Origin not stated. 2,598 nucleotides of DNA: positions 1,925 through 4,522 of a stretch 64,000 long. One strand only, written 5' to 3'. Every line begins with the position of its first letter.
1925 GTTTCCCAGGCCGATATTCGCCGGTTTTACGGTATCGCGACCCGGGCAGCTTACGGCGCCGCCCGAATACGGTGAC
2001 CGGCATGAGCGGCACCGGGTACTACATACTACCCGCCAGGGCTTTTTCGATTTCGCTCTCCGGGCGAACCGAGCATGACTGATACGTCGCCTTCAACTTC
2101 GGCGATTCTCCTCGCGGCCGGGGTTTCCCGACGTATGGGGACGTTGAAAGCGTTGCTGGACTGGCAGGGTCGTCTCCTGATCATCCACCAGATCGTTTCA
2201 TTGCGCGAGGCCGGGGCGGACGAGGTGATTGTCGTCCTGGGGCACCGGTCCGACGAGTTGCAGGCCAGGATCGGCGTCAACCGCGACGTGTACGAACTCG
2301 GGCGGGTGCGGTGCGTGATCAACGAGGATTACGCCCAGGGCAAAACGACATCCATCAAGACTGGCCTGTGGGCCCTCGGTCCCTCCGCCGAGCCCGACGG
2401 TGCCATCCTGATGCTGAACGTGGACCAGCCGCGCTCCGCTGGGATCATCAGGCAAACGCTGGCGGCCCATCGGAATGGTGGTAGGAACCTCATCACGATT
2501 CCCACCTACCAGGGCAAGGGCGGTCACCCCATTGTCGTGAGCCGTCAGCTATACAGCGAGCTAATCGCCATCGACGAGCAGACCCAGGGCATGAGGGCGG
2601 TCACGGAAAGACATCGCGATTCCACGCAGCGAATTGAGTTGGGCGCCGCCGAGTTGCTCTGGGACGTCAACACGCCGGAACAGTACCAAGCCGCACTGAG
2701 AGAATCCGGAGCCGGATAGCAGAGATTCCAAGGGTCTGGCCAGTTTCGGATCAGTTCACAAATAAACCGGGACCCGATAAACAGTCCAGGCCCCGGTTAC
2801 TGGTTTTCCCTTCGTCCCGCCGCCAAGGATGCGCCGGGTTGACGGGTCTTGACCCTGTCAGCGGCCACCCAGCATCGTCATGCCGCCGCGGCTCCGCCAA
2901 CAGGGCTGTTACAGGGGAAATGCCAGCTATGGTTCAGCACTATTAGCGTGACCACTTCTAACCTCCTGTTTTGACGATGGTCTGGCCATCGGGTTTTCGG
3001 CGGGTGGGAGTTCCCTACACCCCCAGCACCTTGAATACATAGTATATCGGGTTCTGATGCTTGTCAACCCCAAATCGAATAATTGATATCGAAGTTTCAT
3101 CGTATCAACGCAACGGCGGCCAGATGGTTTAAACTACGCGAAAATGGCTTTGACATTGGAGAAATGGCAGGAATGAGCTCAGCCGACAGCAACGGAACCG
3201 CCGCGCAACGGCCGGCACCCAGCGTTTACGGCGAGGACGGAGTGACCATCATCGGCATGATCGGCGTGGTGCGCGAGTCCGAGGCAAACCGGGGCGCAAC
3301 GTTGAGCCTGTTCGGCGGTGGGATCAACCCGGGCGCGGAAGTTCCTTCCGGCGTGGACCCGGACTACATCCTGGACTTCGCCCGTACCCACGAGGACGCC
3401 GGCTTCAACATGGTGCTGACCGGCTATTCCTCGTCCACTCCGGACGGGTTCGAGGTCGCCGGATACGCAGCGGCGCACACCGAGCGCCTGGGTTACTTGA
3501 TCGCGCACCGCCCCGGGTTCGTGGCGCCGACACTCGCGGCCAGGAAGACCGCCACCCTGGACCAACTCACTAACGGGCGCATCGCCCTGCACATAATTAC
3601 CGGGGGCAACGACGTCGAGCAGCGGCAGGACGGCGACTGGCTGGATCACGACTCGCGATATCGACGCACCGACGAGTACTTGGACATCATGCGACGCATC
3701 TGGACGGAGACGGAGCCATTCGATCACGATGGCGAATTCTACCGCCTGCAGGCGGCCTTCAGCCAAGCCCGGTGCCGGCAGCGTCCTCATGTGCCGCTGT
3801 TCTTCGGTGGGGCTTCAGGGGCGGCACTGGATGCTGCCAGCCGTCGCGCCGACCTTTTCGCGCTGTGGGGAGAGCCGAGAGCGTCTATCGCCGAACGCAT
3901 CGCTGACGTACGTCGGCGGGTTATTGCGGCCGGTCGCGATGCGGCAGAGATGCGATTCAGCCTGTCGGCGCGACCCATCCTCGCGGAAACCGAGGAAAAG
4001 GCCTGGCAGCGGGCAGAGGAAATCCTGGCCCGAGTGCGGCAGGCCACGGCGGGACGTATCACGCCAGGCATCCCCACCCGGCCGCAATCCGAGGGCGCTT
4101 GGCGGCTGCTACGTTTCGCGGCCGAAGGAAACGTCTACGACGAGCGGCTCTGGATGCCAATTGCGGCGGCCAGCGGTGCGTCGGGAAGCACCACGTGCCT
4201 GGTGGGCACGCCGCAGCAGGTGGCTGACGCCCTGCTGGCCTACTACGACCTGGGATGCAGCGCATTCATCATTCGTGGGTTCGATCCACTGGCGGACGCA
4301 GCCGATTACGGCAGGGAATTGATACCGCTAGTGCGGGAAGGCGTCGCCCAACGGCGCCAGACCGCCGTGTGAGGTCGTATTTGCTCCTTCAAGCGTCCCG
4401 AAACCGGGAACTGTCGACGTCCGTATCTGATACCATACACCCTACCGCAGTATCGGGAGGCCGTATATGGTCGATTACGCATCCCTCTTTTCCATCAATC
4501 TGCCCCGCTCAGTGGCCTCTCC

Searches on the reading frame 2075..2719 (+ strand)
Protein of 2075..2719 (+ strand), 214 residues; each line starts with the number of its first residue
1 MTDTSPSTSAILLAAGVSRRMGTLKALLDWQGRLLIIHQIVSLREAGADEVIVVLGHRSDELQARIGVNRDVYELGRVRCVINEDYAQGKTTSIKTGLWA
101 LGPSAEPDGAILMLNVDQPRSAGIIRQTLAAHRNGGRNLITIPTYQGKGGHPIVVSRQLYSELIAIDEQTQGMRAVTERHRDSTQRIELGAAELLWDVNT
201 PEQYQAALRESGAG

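Call 21: search_protein_families(library=pfam, proteins=[window:2075-2719:+], max_evalue=0.001)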
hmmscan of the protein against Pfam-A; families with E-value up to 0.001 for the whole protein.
window:2075-2719:+ (214 aa): 1 family
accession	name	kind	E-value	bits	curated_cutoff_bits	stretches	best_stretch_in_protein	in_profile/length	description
PF12804.13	NTP_transf_3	-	2.9e-30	106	27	1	10-181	1-158/160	MobA-like NTP transferase domain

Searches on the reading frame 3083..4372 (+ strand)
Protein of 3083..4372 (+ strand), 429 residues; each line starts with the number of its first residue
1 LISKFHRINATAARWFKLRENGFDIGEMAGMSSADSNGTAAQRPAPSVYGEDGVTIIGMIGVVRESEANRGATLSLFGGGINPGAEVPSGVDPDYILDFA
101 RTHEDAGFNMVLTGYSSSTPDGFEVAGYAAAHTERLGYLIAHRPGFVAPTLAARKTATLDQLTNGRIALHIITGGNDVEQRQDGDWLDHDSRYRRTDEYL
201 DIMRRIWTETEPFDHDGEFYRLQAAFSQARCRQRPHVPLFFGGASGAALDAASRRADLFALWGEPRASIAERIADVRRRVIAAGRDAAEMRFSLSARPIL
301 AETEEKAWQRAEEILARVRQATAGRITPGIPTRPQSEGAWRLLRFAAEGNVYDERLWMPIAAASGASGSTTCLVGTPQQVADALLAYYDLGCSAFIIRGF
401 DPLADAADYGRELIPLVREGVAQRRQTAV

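Call 21: search_protein_families(library=pfam, proteins=[window:3083-4372:+], max_evalue=0.001)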
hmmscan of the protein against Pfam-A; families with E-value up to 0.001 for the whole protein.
window:3083-4372:+ (429 aa): 1 family
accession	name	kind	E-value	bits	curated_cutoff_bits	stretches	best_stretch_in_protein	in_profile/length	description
PF00296.26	Bac_luciferase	-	1.2e-73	248.7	27.9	1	86-392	14-312/314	Luciferase-like monooxygenase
